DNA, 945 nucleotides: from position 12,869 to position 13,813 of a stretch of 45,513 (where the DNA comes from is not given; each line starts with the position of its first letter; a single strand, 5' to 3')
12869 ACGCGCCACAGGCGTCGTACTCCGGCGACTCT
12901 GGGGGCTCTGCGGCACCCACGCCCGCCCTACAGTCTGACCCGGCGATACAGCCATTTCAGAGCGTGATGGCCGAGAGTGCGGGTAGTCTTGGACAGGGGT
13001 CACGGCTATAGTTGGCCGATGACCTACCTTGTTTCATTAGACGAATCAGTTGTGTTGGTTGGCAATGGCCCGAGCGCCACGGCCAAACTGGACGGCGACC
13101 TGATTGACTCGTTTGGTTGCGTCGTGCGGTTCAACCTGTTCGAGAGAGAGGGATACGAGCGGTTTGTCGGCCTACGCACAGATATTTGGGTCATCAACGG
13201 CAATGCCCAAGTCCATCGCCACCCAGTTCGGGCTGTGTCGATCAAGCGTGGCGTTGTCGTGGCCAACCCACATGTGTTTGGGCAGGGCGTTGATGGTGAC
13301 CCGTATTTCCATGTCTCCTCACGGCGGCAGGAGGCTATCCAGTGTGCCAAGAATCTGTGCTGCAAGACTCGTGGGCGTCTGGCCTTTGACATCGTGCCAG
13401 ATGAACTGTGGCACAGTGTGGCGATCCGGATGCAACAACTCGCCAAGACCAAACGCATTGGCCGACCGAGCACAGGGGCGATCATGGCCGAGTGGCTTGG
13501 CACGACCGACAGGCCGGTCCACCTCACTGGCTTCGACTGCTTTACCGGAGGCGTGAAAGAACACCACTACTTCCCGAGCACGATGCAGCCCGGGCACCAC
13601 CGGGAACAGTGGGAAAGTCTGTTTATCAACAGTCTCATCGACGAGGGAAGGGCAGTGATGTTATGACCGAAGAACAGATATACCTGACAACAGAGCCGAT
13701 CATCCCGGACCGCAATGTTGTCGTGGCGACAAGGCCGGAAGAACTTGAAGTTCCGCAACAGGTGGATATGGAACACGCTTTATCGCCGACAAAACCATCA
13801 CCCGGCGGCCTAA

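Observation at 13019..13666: Phage ORF with all four sialyl motifs (L, S, III, VS) in canonical order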

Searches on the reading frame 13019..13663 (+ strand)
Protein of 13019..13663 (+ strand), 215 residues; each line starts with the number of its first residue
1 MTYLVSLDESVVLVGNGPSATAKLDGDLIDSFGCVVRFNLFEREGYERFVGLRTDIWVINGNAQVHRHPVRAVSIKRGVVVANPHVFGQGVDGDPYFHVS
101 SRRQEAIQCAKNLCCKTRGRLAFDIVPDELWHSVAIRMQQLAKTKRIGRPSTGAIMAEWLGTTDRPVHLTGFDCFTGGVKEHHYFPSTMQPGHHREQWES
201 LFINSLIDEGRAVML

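Call 3: search_protein_families(library=pfam, proteins=[window:13019-13663:+], max_evalue=10)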
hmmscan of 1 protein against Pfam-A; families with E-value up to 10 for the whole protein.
window:13019-13663:+ (215 aa): 1 family
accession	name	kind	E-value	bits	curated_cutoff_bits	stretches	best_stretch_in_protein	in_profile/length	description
PF00777.23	Glyco_transf_29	-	5.6e-12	46.1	23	1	12-210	58-271/272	Glycosyltransferase family 29 (sialyltransferase)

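Call 4: search_protein_families(library=phrogs, proteins=[window:13019-13663:+], max_evalue=1)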
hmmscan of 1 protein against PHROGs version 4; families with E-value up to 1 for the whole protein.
window:13019-13663:+ (215 aa): 0 families

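Call 5: search_solved_structures(query=window:13019-13663:+, max_evalue=10, show_alignments=3)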
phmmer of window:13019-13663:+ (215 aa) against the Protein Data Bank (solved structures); distinct sequences matched with E-value up to 10: 1.
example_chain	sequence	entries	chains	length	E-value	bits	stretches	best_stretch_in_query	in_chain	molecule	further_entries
6apj_A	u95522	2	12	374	0.91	12.5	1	12-61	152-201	Alpha-N-acetylgalactosaminide alpha-2,6-sialyltransferase 2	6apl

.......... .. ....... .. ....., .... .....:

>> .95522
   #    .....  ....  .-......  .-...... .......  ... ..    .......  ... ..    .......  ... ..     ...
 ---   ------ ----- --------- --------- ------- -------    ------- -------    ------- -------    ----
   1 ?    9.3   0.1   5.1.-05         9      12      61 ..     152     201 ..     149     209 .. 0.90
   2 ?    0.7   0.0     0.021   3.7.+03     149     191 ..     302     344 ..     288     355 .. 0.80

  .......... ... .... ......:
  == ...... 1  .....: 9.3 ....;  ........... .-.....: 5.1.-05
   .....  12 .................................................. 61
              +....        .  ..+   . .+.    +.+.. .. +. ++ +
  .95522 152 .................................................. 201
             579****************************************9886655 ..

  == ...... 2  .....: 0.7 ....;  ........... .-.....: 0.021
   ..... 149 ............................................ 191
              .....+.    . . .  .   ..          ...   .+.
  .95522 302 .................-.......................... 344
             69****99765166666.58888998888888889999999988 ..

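Call 10: search_dna_similar(query=window:13019-13663:+, collection=phages, mode=protein, max_evalue=0.01, max_rows=40)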
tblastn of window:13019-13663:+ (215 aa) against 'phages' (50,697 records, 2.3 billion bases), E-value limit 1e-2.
Records with a match: 1; places in all: 2; records where one place covers at least 80% of the query: 1.
Best place of each record, by identity: <60% 1.
By first word of the organism name: uncultured 1.
By host as written in the record: - 1.
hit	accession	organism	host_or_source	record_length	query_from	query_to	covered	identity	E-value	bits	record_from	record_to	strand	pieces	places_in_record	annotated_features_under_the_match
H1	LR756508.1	uncultured phage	metagenomic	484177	3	199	92%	26.2%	4e-7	56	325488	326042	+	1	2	record has no annotation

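Call 11: find_homologous_proteins(query=window:13019-13663:+, max_evalue=0.001)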
Query window:13019-13663:+ (215 aa): 8 proteins with E <= 0.001 among 157 candidates.
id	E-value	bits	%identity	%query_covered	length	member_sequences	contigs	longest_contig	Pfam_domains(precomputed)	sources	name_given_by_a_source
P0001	2.0e-145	500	100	100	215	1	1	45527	PF00777.24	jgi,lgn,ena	-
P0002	7.5e-66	240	53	100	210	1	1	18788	PF00777.24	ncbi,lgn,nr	ncbi:MAG: hypothetical protein D6746_08535 [Bacteroidetes bacterium]|nr:MAG: hypothetical protein D6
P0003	1.3e-16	79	35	95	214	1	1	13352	PF00777.24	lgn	-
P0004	1.1e-15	76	32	95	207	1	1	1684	PF00777.24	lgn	-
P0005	6.1e-15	74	32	96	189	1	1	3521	PF00777.24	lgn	-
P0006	3.6e-13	68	30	95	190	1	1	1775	PF00777.24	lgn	-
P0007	4.4e-13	68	29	95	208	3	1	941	PF00777.24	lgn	-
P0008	2.0e-8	52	29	97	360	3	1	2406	PF00777.24,PF13578.13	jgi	jgi:predicted O-methyltransferase YrrM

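Call 14: find_homologous_proteins(query=A1, max_evalue=0.001)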
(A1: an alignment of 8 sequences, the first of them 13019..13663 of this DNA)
Query A1 (8 sequences) (215 aa, profile of the alignment): 81 proteins with E <= 0.001 among 8000 candidates.
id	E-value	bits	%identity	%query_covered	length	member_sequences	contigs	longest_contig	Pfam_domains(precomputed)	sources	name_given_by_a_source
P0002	7.4e-74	266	53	100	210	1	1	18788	PF00777.24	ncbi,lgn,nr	ncbi:MAG: hypothetical protein D6746_08535 [Bacteroidetes bacterium]|nr:MAG: hypothetical protein D6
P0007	1.1e-72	262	29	95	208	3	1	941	PF00777.24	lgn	-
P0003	1.1e-70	256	35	95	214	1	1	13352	PF00777.24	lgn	-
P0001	1.5e-70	255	100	100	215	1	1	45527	PF00777.24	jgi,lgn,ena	-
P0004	7.6e-70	253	32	95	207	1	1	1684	PF00777.24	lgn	-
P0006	6.7e-63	230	30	95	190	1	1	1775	PF00777.24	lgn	-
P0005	5.0e-62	227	32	96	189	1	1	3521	PF00777.24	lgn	-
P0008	5.1e-50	188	29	97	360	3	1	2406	PF00777.24,PF13578.13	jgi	jgi:predicted O-methyltransferase YrrM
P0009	6.6e-40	155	51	24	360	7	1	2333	PF00777.24,PF13578.13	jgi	jgi:hypothetical protein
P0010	1.6e-39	154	30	97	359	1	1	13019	PF00777.24,PF13578.13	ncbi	-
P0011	5.9e-36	142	28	97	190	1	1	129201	PF00777.24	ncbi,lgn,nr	ncbi:MAG: glycosyltransferase family 29 protein [Clostridia bacterium]|nr:glycosyltransferase family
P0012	3.7e-35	140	31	98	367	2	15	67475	PF13489.13,PF13649.13,PF00777.24,PF08241.19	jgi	jgi:hypothetical protein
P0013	2.7e-34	137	30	87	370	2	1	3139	PF00777.24,PF13578.13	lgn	-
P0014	1.3e-33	135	30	95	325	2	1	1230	PF00777.24,PF13578.13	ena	-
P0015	1.6e-33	134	30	95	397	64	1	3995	PF00777.24,PF13578.13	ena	-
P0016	3.8e-33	133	27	99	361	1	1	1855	PF00777.24,PF13578.13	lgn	-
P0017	4.8e-33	133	30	97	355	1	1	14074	PF00777.24,PF13578.13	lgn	-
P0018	6.0e-33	132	29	93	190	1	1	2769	PF00777.24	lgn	-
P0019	8.3e-33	132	30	96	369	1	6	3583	PF00777.24,PF13578.13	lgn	-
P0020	2.2e-32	131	39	28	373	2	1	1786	PF00777.24,PF13578.13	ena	-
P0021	5.3e-32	129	28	96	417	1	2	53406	PF00777.24,PF13578.13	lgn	-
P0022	9.7e-32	128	27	96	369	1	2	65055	PF13847.13,PF13489.13,PF13649.13,PF00777.24,PF08241.19,PF08242.19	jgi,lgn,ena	jgi:SAM-dependent methyltransferase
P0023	1.4e-31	128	28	99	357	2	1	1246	PF01795.26,PF00777.24,PF13578.13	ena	-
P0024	2.9e-31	127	27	99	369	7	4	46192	PF13489.13,PF13649.13,PF00777.24,PF08241.19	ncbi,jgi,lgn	jgi:hypothetical protein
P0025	3.5e-31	127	30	85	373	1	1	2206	PF00777.24,PF13578.13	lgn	-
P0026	4.2e-31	126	30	93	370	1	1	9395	PF00777.24,PF13578.13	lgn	-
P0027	8.5e-31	125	39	29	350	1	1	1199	PF00777.24,PF13578.13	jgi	-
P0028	1.1e-30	125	30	95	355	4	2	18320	PF00777.24,PF13578.13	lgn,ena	-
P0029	1.3e-30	125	43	29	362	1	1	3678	PF00777.24,PF13578.13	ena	-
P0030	1.3e-30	125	28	98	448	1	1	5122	PF04230.20,PF00777.24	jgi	jgi:hypothetical protein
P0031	1.3e-30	125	30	98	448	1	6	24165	PF04230.20,PF00777.24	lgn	-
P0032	1.3e-30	125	30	96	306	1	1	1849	PF00777.24,PF13578.13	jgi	jgi:hypothetical protein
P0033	1.9e-30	124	29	96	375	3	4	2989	PF00777.24,PF13578.13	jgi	jgi:hypothetical protein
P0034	2.0e-30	124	43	30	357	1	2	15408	PF00777.24,PF13578.13,PF08241.19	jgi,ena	jgi:predicted O-methyltransferase YrrM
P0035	2.1e-30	124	28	98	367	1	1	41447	PF00777.24,PF13578.13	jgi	jgi:hypothetical protein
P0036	2.5e-30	124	39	29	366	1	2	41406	PF13489.13,PF13649.13,PF00777.24,PF08241.19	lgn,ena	-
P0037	4.7e-30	123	56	24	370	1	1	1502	PF13649.13,PF00777.24,PF08241.19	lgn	-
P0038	5.5e-30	123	39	30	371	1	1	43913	PF00777.24,PF13578.13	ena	-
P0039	7.1e-30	122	28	96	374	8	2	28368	PF00777.24,PF13578.13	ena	-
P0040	7.3e-30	122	27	99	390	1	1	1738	PF00777.24,PF13578.13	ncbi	-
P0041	7.3e-30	122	30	97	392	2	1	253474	PF00777.24,PF13578.13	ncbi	-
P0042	8.6e-30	122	30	98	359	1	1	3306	PF00777.24,PF13578.13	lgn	-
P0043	8.9e-30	122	31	97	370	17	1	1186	PF00777.24,PF13578.13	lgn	-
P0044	9.7e-30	122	29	96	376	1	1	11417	PF00777.24,PF13578.13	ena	-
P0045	1.0e-29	122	26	95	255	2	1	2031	PF00777.24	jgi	-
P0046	1.1e-29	122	29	84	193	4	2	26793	PF00777.24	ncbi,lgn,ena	-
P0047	3.0e-29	120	29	98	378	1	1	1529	PF00777.24,PF13578.13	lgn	-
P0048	3.1e-29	120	29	99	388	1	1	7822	PF00777.24,PF13578.13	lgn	-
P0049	4.7e-29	120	28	95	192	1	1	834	PF00777.24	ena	-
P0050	5.4e-29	120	48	28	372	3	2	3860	PF13489.13,PF13649.13,PF00777.24,PF08241.19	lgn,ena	-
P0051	5.5e-29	120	27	96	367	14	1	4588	PF00777.24,PF13578.13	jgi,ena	jgi:hypothetical protein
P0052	6.7e-29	119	29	96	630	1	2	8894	PF13489.13,PF13649.13,PF00777.24,PF13578.13,PF08241.19,PF08242.19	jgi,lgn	-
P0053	1.0e-28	119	26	98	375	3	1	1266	PF13489.13,PF13649.13,PF00777.24,PF08241.19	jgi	jgi:hypothetical protein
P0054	1.4e-28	118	32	98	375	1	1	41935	PF00777.24,PF13578.13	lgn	-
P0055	1.5e-28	118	32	98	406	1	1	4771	PF00777.24,PF13578.13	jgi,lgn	jgi:hypothetical protein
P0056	2.5e-28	117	29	98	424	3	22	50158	PF00777.24,PF13578.13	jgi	jgi:hypothetical protein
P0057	2.8e-28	117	30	98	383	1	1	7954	PF00777.24,PF13578.13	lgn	-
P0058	3.4e-28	117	30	96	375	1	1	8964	PF00777.24,PF13578.13,PF08241.19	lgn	-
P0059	3.7e-28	117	32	84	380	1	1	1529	PF00777.24,PF13578.13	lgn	-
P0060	1.6e-27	115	30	100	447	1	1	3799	PF00777.24,PF13578.13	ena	-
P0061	3.9e-27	113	30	99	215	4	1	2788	PF00777.24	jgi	jgi:hypothetical protein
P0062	4.5e-27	113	29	97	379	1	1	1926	PF00777.24,PF13578.13,PF08241.19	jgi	-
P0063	4.8e-27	113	26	94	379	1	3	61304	PF00777.24,PF13578.13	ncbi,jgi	jgi:hypothetical protein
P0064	1.4e-26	112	30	96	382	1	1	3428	PF00777.24,PF13578.13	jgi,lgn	jgi:hypothetical protein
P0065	4.3e-26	110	27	98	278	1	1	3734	PF00777.24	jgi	-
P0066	6.0e-26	110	30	98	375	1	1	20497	PF00777.24,PF13578.13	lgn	-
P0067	7.5e-26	109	28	98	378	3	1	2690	PF00777.24,PF13578.13,PF08241.19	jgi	jgi:hypothetical protein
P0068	1.2e-25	109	46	26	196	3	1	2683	PF00777.24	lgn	-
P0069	1.5e-25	108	26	86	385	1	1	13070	PF00777.24,PF13578.13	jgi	jgi:hypothetical protein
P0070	1.5e-25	108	42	30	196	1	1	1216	PF00777.24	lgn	-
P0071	2.3e-25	108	26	97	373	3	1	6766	PF00777.24,PF13578.13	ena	-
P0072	3.1e-25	107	47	26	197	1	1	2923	PF00777.24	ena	-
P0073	2.3e-24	104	42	27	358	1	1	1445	PF00777.24,PF13578.13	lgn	-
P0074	2.3e-24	104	30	92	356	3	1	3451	PF00777.24,PF13578.13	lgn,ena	-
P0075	6.7e-23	100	29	95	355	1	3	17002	PF00777.24,PF13578.13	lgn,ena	-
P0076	2.3e-18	85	23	83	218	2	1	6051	PF00777.24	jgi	-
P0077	1.1e-13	70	44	21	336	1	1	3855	PF00777.24,PF13578.13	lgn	-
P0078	1.8e-13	69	44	21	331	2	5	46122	PF00777.24,PF13578.13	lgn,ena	-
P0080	2.9e-7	49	36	23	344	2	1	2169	PF00777.24,PF13578.13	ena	-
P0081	2.3e-4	39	24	70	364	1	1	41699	PF00777.24,PF13578.13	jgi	jgi:hypothetical protein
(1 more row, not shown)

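Call 21: search_protein_representatives(alignment_id=A1)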
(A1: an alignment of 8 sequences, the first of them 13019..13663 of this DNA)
Query: 8 sequences, 200 profile positions. Proteins with E-value up to 0.001 (for the whole library): 8379; up to 1e-10: 3039; up to 1e-30: 176. The best 150 are listed.
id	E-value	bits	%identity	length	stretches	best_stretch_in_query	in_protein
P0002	2.4e-74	265.9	-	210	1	1-192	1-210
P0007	3.3e-73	262.2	-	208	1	1-197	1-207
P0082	3.2e-72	259.0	-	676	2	14-194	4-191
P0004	2.4e-70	252.9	-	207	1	9-197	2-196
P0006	2.1e-63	230.2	-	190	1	10-199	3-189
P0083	1.2e-62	227.7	-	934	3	7-196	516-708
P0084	4.4e-58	212.8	-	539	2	8-192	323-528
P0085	8.9e-48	179.2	-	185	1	12-192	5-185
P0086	2.1e-45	171.4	-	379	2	9-178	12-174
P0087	8.1e-42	159.7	-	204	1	9-193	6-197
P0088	1.3e-40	155.8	-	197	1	10-194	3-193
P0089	1.2e-39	152.7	-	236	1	8-197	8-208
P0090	3.1e-39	151.3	-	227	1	7-192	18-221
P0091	3.5e-39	151.1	-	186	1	10-194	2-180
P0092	1.6e-38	148.9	-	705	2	11-196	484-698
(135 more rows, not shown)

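Call 24: find_encoding_contigs(protein=P0002, flank=10000, max_places=3)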
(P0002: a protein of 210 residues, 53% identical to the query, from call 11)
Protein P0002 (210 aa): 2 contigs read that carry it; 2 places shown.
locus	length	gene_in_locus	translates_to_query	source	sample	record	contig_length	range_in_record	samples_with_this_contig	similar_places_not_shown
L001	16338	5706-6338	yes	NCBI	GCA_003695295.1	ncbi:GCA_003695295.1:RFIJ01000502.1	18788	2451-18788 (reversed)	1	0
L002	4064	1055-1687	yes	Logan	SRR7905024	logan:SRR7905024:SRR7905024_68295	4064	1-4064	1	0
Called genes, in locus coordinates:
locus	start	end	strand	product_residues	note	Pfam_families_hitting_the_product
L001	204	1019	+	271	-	-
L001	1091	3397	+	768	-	-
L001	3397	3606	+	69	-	-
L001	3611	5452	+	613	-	-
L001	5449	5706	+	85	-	-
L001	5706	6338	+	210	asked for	PF00777:Glyco_transf_29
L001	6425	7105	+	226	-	PF05704:Caps_synth (faint)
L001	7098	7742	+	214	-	-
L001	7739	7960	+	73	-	-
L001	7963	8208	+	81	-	-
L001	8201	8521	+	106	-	-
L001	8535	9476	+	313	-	-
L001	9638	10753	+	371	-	-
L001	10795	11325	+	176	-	-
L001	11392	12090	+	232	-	PF24175:SU10_adaptor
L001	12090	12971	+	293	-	-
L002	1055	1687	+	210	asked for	PF00777:Glyco_transf_29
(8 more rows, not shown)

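Call 28: predict_structure(alignment_id=A2)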
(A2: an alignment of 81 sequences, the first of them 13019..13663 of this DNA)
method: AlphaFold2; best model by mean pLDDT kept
length: 215 residues; sequences in the alignment: 81
mean_pLDDT: 87.1   pTM: 0.87
mean pLDDT of the five models: 87.1, 85.8, 85.3, 84.3, 84.1
residues with pLDDT >= 90: 122; 70-90: 63; 50-70: 29; < 50: 1
segments of 3 or more residues with pLDDT < 50: none
pLDDT, mean of each block of 10 residues (from residue 1): 87 95 97 95 93 93 67 83 80 78 83 75 91 95 91 97 97 79 66 86 98 98
secondary structure, 60 per line:
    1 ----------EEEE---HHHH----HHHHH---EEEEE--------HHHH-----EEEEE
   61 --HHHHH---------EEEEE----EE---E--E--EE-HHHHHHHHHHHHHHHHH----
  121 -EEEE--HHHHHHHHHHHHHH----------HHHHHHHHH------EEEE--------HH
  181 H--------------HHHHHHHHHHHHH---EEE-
elements in order: E11-14 H18-21 H26-30 E34-38 H47-50 E56-60 H63-67 E77-81 H100-116 E122-125 H128-141 H152-160 E167-170 H196-208 E212-214

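Call 31: fold_search(model_id=the predicted structure, library=pdb)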
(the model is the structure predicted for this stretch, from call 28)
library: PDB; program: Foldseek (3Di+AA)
matches with E <= 10: 1117; with E <= 0.001: 30
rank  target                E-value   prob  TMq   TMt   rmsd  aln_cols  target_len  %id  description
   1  2wml                  2.7e-08  1.00  0.59  0.48   5.3       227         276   17  Crystal Structure of a Mammalian Sialyltransferase (released 2009-10-13)
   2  5bo9_A                3.1e-08  1.00  0.62  0.49   5.2       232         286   18  Structure of human sialyltransferase ST8SiaIII in complex with CMP-3FNeu5Ac and Sia-6S-LacNAc (released 2015-07-15)
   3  2wnf_A                3.8e-08  1.00  0.61  0.49   4.9       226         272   18  Crystal Structure of a Mammalian Sialyltransferase in complex with Gal-beta-1-3GalNAc-ortho-nitrophenol (released 2009-10-13)
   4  5bo8_B                5.5e-08  1.00  0.58  0.47   6.9       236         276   19  Structure of human sialyltransferase ST8SiaIII (released 2015-07-15)
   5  5bo8_A                6.3e-08  1.00  0.56  0.45   6.8       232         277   18  Structure of human sialyltransferase ST8SiaIII (released 2015-07-15)
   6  2wnb_A                1.2e-07  1.00  0.59  0.48   5.3       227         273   17  Crystal Structure of a Mammalian Sialyltransferase in complex with disaccharide and CMP (released 2009-10-13)
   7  5bo7_A                1.2e-07  1.00  0.63  0.49   5.3       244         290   17  Structure of human sialyltransferase ST8SiaIII in complex with CTP (released 2015-07-15)
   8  5bo6_A                1.3e-07  1.00  0.63  0.49   5.2       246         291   17  Structure of human sialyltransferase ST8SiaIII in complex with CDP (released 2015-07-15)
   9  6apj_C                2.0e-07  1.00  0.65  0.50   5.1       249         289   16  Crystal Structure of human ST6GALNAC2 (released 2017-12-20)
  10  5cxy_A                2.4e-07  1.00  0.60  0.47   5.7       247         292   17  Structure of a Glycosyltransferase in Complex with Inhibitor (released 2016-09-07)
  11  6apl_E                2.5e-07  1.00  0.62  0.48   5.3       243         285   16  Crystal Structure of human ST6GALNAC2 in complex with CMP (released 2017-12-20)
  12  5bo6_B                3.3e-07  1.00  0.56  0.45   6.2       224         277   18  Structure of human sialyltransferase ST8SiaIII in complex with CDP (released 2015-07-15)
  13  6apl_A                4.5e-07  1.00  0.63  0.47   5.4       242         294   17  Crystal Structure of human ST6GALNAC2 in complex with CMP (released 2017-12-20)
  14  6apj_D                4.8e-07  1.00  0.64  0.49   5.4       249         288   18  Crystal Structure of human ST6GALNAC2 (released 2017-12-20)
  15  6apl_F                5.1e-07  1.00  0.65  0.50   5.0       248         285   16  Crystal Structure of human ST6GALNAC2 in complex with CMP (released 2017-12-20)
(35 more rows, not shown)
